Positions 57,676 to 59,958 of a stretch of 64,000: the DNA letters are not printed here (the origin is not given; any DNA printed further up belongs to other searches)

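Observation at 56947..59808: SAMHD1-like HD dNTPase coupled to an ImmA/IrrE metallopeptidase: candidate uncharacterised two-gene defence module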

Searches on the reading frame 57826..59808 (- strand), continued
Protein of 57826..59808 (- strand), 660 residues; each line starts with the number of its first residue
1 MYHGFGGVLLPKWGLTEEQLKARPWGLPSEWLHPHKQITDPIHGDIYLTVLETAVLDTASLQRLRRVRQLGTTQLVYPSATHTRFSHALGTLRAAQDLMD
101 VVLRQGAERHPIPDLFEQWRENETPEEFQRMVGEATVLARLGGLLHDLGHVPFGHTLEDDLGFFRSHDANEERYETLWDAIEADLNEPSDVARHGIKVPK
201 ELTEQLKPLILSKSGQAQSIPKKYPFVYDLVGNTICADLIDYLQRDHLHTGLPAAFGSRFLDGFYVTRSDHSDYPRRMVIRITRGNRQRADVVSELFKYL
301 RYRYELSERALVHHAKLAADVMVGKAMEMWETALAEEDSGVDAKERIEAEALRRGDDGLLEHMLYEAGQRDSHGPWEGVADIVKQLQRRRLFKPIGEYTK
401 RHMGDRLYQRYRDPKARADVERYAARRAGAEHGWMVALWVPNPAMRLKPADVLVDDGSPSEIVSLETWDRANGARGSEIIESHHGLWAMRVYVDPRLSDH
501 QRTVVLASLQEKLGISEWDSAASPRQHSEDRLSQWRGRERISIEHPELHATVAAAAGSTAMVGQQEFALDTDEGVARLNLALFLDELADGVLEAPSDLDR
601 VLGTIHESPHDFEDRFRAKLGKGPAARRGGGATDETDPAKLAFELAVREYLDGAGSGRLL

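Call 17: search_protein_families(library=pfam, proteins=[L008:9925-10698:+, L008:9901-10668:-, L009:9724-10527:+, L010:3933-4835:+, L012:9875-10738:+, L014:9858-10739:+, L015:9784-10653:+, L007:5793-6578:-, L007:6189-6581:+, L013:9610-10140:+], max_evalue=0.01)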
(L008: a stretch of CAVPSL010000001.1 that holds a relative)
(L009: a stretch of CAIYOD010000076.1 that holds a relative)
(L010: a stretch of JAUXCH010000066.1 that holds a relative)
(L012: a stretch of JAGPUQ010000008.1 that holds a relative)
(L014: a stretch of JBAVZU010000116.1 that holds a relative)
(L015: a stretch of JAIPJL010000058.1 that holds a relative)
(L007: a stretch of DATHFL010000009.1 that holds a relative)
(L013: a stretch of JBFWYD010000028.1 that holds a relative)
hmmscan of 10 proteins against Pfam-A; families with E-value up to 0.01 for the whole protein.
L008:9925-10698:+ (257 aa): 0 families

L008:9901-10668:- (255 aa): 1 family
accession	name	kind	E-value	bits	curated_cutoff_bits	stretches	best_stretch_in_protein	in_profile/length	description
PF06114.19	Peptidase_M78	-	0.00052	20.2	22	1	83-166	35-121/123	IrrE N-terminal-like domain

L009:9724-10527:+ (267 aa): 1 family
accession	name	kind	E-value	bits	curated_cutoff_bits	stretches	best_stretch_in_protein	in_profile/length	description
PF06114.19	Peptidase_M78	-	3e-13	50.1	22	1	80-169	30-122/123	IrrE N-terminal-like domain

L010:3933-4835:+ (300 aa): 1 family
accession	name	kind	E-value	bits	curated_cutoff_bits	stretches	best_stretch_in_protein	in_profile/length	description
PF06114.19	Peptidase_M78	-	1.9e-12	47.5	22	1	95-182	31-121/123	IrrE N-terminal-like domain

L012:9875-10738:+ (287 aa): 1 family
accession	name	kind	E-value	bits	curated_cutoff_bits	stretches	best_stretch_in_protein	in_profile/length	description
PF06114.19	Peptidase_M78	-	2.1e-07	31.2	22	1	97-175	39-120/123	IrrE N-terminal-like domain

L014:9858-10739:+ (293 aa): 1 family
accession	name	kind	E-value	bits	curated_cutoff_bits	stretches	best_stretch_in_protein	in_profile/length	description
PF06114.19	Peptidase_M78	-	8e-08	32.6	22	1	86-173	40-122/123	IrrE N-terminal-like domain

L015:9784-10653:+ (289 aa): 1 family
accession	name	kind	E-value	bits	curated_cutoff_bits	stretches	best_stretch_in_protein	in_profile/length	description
PF06114.19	Peptidase_M78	-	9.1e-07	29.1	22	1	66-169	28-122/123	IrrE N-terminal-like domain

L007:5793-6578:- (261 aa): 1 family
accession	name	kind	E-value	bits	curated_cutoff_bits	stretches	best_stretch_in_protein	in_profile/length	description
PF06114.19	Peptidase_M78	-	3e-05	24.3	22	1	111-196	33-120/123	IrrE N-terminal-like domain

L007:6189-6581:+ (130 aa): 0 families

L013:9610-10140:+ (176 aa): 1 family
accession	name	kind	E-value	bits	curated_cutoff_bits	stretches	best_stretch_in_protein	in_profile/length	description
PF00293.34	NUDIX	-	2.7e-13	50.5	21.1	1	13-111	17-123/134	NUDIX domain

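Call 18: find_related_loci(query=A1, collection=metagenome_contigs, flank=8000)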
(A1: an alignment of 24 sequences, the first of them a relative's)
Query A1 (660 aa) in metagenome_contigs; peptide patterns used: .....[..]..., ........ (x = any residue, [..] = any of these).
600 stretches matched a pattern (row limit reached: there are more); 554 encode a relative of the query (tblastn E <= 1e-3); the best 80 are kept; 80 distinct loci.
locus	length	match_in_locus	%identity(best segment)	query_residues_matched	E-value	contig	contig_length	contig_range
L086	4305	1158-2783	47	10-523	6e-157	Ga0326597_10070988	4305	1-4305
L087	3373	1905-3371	47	7-453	9e-134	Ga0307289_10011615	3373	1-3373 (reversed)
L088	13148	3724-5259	44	10-523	1e-122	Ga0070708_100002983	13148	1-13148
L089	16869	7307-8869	43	13-531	8e-120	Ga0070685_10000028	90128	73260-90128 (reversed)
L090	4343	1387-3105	41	10-515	5e-121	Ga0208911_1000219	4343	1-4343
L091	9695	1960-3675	41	8-524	1e-118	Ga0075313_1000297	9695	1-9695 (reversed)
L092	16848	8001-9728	41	10-522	2e-115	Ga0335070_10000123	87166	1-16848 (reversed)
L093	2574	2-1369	42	100-515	4e-95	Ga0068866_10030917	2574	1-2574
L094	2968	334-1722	33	30-519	4e-62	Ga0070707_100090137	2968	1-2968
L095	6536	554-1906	33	30-510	7e-58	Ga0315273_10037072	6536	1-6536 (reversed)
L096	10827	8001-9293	32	32-494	5e-55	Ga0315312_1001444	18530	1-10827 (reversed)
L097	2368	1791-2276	57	10-173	3e-55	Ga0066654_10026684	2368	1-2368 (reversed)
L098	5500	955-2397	31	36-538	5e-53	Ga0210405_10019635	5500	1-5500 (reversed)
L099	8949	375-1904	27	23-510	3e-51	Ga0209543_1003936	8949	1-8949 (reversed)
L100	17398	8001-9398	30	36-516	2e-50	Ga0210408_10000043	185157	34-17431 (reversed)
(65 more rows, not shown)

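Call 34: find_encoding_contigs(protein=P0012, flank=10000, max_places=1)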
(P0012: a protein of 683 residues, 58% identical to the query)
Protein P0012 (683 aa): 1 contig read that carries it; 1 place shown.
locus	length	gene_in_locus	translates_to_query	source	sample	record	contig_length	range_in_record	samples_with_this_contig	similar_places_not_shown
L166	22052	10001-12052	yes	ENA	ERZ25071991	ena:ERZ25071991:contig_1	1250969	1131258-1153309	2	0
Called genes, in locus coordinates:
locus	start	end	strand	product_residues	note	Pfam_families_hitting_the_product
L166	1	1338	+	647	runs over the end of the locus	PF00005:ABC_tran, PF02463:SMC_N (faint), PF13555:AAA_29 (faint), PF03193:RsgA_GTPase (faint), PF13304:AAA_21 (faint), PF12848:ABC_tran_Xtn, PF00005:ABC_tran, PF16326:ABC_tran_CTD (weak)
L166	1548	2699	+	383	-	PF02661:Fic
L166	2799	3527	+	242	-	PF01863:YgjP-like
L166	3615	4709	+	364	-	PF08240:ADH_N, PF00107:ADH_zinc_N, PF13602:ADH_zinc_N_2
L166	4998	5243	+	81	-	PF22513:FitA-like_RHH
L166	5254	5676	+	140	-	PF01850:PIN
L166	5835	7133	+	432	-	PF13452:FAS1_DH_region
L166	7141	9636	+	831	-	PF02515:CoA_transf_3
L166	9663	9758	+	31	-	-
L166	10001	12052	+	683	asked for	PF01966:HD (faint)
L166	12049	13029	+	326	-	PF06114:Peptidase_M78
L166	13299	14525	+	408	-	PF02771:Acyl-CoA_dh_N, PF02770:Acyl-CoA_dh_M, PF00441:Acyl-CoA_dh_1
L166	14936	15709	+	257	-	PF00560:LRR_1 (faint), PF12799:LRR_4 (faint)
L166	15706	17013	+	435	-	PF00560:LRR_1 (faint), PF13855:LRR_8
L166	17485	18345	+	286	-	PF00561:Abhydrolase_1 (weak)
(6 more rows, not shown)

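Call 35: find_encoding_contigs(protein=P0023, flank=10000, max_places=1)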
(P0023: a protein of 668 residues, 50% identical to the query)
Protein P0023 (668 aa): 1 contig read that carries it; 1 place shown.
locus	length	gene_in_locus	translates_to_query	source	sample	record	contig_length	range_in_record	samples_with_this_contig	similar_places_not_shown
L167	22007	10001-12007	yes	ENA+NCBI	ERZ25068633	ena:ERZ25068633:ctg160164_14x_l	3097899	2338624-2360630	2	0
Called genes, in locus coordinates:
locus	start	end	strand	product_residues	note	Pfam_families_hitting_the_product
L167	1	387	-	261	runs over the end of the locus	PF00106:adh_short, PF08659:KR (weak), PF13561:adh_short_C2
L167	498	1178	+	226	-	PF03781:FGE-sulfatase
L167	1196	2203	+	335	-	PF01717:Meth_synt_2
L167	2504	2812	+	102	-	-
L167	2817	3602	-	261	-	PF00106:adh_short, PF08659:KR (faint), PF01370:Epimerase (faint), PF13460:NAD_binding_10, PF13561:adh_short_C2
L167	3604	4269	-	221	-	PF00149:Metallophos (weak), PF12850:Metallophos_2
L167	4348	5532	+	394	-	PF22691:Thiolase_C_1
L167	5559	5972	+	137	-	PF01796:OB_ChsH2_C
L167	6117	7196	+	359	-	PF00005:ABC_tran, PF13304:AAA_21 (weak)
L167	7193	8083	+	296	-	PF01061:ABC2_membrane, PF12698:ABC2_membrane_3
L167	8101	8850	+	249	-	PF00080:Sod_Cu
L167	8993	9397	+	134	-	PF09055:Sod_Ni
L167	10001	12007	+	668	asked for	PF01966:HD (faint)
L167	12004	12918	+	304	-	PF06114:Peptidase_M78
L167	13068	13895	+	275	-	-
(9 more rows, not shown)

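Call 36: find_encoding_contigs(protein=P0044, flank=10000, max_places=1)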
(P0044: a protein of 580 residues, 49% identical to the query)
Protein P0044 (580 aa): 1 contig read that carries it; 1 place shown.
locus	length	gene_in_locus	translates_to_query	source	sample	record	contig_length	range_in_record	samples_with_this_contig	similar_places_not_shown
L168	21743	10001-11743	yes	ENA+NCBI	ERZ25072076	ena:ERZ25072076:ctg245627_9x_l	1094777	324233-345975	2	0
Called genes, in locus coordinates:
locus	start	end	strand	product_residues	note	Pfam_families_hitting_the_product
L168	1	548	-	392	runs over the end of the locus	-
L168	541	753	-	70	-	-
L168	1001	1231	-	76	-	-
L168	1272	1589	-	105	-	-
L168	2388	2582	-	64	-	-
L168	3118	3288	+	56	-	-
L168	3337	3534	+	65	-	-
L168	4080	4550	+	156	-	-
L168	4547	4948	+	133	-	PF01850:PIN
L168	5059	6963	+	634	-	PF01134:GIDA, PF12831:FAD_oxidored, PF07992:Pyr_redox_2 (faint), PF21680:GIDA_C_1st, PF13932:SAM_GIDA_C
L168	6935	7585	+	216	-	PF02527:GidB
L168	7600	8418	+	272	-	PF00142:Fer4_NifH, PF01656:CbiA, PF02374:ArsA_ATPase (weak), PF06564:CBP_BcsQ, PF09140:MipZ, PF10609:ParA, PF13614:AAA_31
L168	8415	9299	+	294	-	PF02195:ParB_N, PF17762:HTH_ParB, PF23552:ParB_C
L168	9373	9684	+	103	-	PF13560:HTH_31 (weak)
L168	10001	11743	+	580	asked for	-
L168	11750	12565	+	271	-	-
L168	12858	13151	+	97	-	PF13560:HTH_31 (weak), PF01381:HTH_3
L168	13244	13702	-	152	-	PF08238:Sel1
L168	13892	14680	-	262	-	PF13505:OMP_b-brl, PF02462:Opacity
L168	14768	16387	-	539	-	PF00501:AMP-binding, PF13193:AMP-binding_C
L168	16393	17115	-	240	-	PF17645:Amdase, PF01177:Asp_Glu_race (weak)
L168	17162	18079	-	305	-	PF00892:EamA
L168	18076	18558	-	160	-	PF07883:Cupin_2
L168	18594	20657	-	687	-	PF05378:Hydant_A_N, PF01968:Hydantoinase_A, PF19278:Hydant_A_C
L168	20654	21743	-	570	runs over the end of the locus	PF02538:Hydantoinase_B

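Call 37: predict_structure(alignment_id=A2)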
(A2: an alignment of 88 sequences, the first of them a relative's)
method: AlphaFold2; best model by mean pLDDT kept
length: 660 residues; sequences in the alignment: 88
mean_pLDDT: 90.9   pTM: 0.81
mean pLDDT of the five models: 90.9, 90.2, 90.2, 89.5, 88.6
residues with pLDDT >= 90: 503; 70-90: 114; 50-70: 33; < 50: 10
segments of 3 or more residues with pLDDT < 50: 1-5, 656-660
pLDDT, mean of each block of 10 residues (from residue 1): 50 93 97 97 95 98 95 88 96 96 92 96 98 98 97 92 95 98 97 97 98 96 97 79 90 85 95 95 92 92 90 86 96 88 94 97 97 89 96 94 94 94 98 96 87 89 94 91 90 96 97 92 64 82 87 90 94 95 94 93 95 92 60 71 94 60
secondary structure, 60 per line:
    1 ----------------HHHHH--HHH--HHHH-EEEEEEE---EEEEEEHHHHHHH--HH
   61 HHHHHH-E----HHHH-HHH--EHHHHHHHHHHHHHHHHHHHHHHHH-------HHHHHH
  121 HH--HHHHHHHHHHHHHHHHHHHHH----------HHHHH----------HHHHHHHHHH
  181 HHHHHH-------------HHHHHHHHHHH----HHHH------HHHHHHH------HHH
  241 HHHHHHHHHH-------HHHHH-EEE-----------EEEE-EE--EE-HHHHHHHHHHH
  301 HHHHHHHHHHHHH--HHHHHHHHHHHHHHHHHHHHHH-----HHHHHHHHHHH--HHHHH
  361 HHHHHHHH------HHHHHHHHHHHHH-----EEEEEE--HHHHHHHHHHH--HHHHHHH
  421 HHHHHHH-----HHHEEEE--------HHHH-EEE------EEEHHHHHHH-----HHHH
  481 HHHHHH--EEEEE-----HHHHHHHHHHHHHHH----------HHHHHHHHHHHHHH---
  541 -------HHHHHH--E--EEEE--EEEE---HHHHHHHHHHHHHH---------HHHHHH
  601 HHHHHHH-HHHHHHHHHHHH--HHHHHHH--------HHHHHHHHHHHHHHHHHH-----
elements in order: H17-21 H29-32 E34-40 E44-49 H50-56 H59-66 H73-76 H84-107 H115-122 H125-145 H156-160 H171-186 H200-210 H215-218 H225-231 H238-250 H258-262 E264-266 E278-281 H290-313 H316-337 H343-353 H356-368 H375-387 E393-398 H401-411 H414-427 E436-439 H448-451 E453-455 E462-464 H465-471 H477-486 E489-493 H499-513 H524-537 H548-553 E559-562 E565-568 H572-585 H595-607 H609-620 H623-629 H638-655

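Call 40: find_encoding_contigs(protein=P0070, flank=10000, max_places=1)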
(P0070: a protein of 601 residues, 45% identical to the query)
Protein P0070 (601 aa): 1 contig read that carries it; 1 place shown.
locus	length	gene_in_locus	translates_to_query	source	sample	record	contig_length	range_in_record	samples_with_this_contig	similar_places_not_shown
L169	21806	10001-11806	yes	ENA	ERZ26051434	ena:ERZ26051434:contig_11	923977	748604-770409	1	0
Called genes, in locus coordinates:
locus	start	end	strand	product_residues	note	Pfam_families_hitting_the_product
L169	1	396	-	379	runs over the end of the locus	PF00145:DNA_methylase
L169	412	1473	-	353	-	-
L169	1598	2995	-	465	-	PF19866:DUF6339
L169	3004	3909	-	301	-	-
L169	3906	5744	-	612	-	-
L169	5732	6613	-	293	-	PF14390:DUF4420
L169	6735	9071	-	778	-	PF10593:Z1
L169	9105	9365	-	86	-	-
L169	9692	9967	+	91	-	-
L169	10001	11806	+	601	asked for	PF01966:HD (faint), PF19276:HD_assoc_2 (weak)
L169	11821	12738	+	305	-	PF06114:Peptidase_M78 (weak)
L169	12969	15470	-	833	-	PF27160:Y4kK_N (weak), PF00082:Peptidase_S8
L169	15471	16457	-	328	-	PF00004:AAA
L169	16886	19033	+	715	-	PF13191:AAA_16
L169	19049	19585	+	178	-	-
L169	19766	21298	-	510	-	-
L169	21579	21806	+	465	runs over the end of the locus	PF02661:Fic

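Call 41: find_encoding_contigs(protein=P0091, flank=10000, max_places=1)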
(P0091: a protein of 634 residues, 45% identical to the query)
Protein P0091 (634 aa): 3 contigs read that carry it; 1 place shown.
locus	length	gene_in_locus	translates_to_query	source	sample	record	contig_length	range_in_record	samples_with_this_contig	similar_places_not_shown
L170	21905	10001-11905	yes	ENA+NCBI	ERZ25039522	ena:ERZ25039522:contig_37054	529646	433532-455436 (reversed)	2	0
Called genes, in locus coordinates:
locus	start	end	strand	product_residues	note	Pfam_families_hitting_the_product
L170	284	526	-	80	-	-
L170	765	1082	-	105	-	-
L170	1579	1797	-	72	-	PF13604:AAA_30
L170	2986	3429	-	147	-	PF08751:TrwC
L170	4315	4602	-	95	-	-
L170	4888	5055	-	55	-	-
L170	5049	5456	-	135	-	-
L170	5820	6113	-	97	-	PF00436:SSB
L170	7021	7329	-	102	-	PF12802:MarR_2 (weak)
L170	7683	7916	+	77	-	-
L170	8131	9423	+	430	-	PF00589:Phage_integrase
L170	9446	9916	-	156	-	PF05014:Nuc_deoxyrib_tr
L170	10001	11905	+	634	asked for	PF01966:HD (weak)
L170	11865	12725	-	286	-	-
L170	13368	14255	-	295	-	PF02195:ParB_N, PF17762:HTH_ParB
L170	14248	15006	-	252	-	PF00142:Fer4_NifH (weak), PF01656:CbiA, PF02374:ArsA_ATPase (weak), PF06564:CBP_BcsQ, PF09140:MipZ (faint), PF10609:ParA, PF13614:AAA_31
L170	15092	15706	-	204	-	PF02527:GidB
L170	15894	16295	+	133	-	-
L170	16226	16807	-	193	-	PF13083:KH_KhpA-B, PF01424:R3H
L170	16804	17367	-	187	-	PF02096:60KD_IMP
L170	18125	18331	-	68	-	PF00825:Ribonuclease_P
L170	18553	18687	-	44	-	PF00468:Ribosomal_L34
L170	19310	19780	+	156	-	PF00308:Bac_DnaA, PF01695:IstB_IS21 (weak), PF13191:AAA_16 (weak), PF13401:AAA_22 (faint), PF00004:AAA (weak)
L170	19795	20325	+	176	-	PF08299:Bac_DnaA_C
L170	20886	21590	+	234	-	PF00712:DNA_pol3_beta (weak), PF02767:DNA_pol3_beta_2, PF02768:DNA_pol3_beta_3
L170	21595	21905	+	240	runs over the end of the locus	PF02463:SMC_N, PF13175:AAA_15 (weak), PF13476:AAA_23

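Call 42: find_encoding_contigs(protein=P0077, flank=10000, max_places=1)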
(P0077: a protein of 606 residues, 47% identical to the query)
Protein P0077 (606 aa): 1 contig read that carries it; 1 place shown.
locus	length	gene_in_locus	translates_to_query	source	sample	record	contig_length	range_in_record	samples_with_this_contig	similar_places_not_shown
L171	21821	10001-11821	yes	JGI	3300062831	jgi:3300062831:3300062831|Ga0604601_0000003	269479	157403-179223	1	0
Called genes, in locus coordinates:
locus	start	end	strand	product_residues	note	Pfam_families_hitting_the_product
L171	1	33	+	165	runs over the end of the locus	-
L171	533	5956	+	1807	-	PF20148:DUF6531, PF25023:TEN_YD-shell (faint), PF05593:RHS_repeat (weak)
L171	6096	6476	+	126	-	PF10756:bPH_6 (weak)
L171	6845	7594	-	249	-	-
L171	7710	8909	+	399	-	PF12102:MrcB_N, PF13020:NOV_C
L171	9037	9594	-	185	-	PF12844:HTH_19 (faint), PF13560:HTH_31, PF01381:HTH_3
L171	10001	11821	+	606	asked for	-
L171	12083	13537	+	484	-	PF00083:Sugar_tr (weak), PF07690:MFS_1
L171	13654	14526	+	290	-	PF01925:TauE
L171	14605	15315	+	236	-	PF13641:Glyco_tranf_2_3, PF00535:Glycos_transf_2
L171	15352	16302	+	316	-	PF00106:adh_short, PF01370:Epimerase (weak), PF13561:adh_short_C2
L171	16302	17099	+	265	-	PF00106:adh_short, PF13561:adh_short_C2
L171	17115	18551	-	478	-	PF04909:Amidohydro_2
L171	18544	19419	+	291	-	PF00588:SpoU_methylase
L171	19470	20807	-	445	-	PF13458:Peripla_BP_6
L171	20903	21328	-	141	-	PF01243:PNPOx_N (weak), PF12900:Pyridox_ox_2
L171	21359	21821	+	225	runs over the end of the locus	PF00881:Nitroreductase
